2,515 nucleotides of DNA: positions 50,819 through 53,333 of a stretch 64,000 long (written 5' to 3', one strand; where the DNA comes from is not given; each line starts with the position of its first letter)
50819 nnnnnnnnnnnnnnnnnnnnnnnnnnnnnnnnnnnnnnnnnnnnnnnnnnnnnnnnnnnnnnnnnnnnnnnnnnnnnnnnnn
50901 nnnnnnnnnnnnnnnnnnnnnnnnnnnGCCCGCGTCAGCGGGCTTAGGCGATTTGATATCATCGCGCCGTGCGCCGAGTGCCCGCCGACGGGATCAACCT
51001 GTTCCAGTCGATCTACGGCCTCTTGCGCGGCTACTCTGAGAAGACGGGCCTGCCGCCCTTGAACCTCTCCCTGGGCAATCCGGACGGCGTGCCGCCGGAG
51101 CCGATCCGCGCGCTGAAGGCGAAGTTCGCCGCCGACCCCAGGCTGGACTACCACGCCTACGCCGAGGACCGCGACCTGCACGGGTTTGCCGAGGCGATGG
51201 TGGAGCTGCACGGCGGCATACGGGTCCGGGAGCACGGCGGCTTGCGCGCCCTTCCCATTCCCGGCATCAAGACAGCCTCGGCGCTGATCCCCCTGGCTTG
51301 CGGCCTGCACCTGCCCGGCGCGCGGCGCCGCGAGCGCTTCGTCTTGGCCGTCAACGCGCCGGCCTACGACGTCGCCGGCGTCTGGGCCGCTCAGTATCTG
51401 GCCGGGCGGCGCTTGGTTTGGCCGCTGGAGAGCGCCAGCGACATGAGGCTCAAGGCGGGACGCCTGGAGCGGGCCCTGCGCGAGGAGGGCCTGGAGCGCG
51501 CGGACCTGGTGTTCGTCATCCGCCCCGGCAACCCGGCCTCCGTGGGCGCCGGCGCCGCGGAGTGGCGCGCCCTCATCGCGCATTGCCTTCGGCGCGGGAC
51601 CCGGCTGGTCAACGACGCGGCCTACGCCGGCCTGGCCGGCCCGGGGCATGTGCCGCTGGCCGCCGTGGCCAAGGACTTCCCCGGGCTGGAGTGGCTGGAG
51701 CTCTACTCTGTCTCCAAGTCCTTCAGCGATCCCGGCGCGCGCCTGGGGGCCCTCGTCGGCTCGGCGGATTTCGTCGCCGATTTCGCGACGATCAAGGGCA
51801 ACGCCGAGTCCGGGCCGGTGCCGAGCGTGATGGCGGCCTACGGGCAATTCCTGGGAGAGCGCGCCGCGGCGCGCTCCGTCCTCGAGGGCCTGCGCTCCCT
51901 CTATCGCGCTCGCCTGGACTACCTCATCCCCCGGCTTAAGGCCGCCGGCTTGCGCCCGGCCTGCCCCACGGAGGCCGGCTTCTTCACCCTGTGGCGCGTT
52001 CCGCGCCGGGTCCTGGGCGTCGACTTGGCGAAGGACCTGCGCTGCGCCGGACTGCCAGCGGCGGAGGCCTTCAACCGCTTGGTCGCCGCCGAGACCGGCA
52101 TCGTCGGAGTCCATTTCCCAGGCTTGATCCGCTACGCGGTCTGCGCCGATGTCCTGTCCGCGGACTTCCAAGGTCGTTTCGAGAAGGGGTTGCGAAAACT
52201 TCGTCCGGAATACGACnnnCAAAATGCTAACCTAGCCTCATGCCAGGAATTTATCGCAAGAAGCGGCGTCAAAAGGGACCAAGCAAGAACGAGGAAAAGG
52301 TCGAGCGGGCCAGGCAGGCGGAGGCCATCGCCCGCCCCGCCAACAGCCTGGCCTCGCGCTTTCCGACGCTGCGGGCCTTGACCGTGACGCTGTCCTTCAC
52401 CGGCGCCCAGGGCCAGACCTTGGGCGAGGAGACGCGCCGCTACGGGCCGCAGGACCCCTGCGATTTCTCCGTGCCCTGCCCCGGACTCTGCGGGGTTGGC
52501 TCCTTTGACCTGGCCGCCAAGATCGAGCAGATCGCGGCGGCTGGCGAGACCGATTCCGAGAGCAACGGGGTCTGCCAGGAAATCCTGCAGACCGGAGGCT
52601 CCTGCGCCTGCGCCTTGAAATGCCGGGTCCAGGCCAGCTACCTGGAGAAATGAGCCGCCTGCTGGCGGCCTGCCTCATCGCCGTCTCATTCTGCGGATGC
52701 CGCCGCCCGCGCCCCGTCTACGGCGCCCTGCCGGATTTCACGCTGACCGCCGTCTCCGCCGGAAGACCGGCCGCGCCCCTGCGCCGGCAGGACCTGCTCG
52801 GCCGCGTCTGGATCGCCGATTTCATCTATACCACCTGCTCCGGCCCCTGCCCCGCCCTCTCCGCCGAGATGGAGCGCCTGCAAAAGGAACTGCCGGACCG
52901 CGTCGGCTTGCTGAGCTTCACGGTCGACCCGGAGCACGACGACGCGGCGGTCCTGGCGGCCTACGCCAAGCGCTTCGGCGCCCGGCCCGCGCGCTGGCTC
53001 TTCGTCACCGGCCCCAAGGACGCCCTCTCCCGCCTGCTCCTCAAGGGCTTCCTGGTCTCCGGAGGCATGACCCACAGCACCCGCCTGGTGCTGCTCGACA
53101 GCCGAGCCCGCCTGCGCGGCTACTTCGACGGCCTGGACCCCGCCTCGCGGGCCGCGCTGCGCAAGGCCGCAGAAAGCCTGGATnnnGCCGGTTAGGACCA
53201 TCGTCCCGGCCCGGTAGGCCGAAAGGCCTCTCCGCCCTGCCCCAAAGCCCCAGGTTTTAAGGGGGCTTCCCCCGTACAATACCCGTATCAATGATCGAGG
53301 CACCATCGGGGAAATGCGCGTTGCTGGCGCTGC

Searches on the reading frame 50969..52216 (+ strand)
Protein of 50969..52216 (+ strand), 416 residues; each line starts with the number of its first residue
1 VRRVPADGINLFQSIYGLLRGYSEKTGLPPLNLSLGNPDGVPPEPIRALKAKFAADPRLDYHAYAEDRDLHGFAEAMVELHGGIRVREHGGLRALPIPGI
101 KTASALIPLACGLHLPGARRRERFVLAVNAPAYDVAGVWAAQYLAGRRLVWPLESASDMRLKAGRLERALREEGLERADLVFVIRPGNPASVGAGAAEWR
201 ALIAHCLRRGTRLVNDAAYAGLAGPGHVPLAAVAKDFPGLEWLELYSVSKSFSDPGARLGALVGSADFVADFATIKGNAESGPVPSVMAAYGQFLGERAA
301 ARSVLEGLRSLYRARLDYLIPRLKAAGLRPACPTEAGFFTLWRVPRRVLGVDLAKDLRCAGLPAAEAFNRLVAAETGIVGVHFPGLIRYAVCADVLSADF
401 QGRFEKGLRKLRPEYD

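Call 81: search_protein_families(library=pfam, proteins=[window:50969-52216:+], max_evalue=0.001)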
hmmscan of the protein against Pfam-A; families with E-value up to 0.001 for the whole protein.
window:50969-52216:+ (416 aa): 1 family
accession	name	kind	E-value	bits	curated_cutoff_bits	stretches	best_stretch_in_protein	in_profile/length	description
PF00155.27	Aminotran_1_2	-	5.3e-18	65.8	19.7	1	147-364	114-314/361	Aminotransferase class I and II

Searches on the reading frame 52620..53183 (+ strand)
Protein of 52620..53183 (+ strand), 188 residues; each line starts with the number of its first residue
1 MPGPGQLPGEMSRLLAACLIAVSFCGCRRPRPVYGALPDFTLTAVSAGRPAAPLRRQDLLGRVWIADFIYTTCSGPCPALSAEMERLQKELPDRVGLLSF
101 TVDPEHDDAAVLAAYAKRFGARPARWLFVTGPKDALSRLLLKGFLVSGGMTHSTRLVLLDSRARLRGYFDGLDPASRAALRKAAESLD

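Call 81: search_protein_families(library=pfam, proteins=[window:52620-53183:+], max_evalue=0.001)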
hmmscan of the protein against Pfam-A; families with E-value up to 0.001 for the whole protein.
window:52620-53183:+ (188 aa): 1 family
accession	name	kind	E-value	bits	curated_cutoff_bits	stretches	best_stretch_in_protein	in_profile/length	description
PF02630.20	SCO1-SenC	-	9.8e-16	58.4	22.8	1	53-146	13-105/134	SCO1/SenC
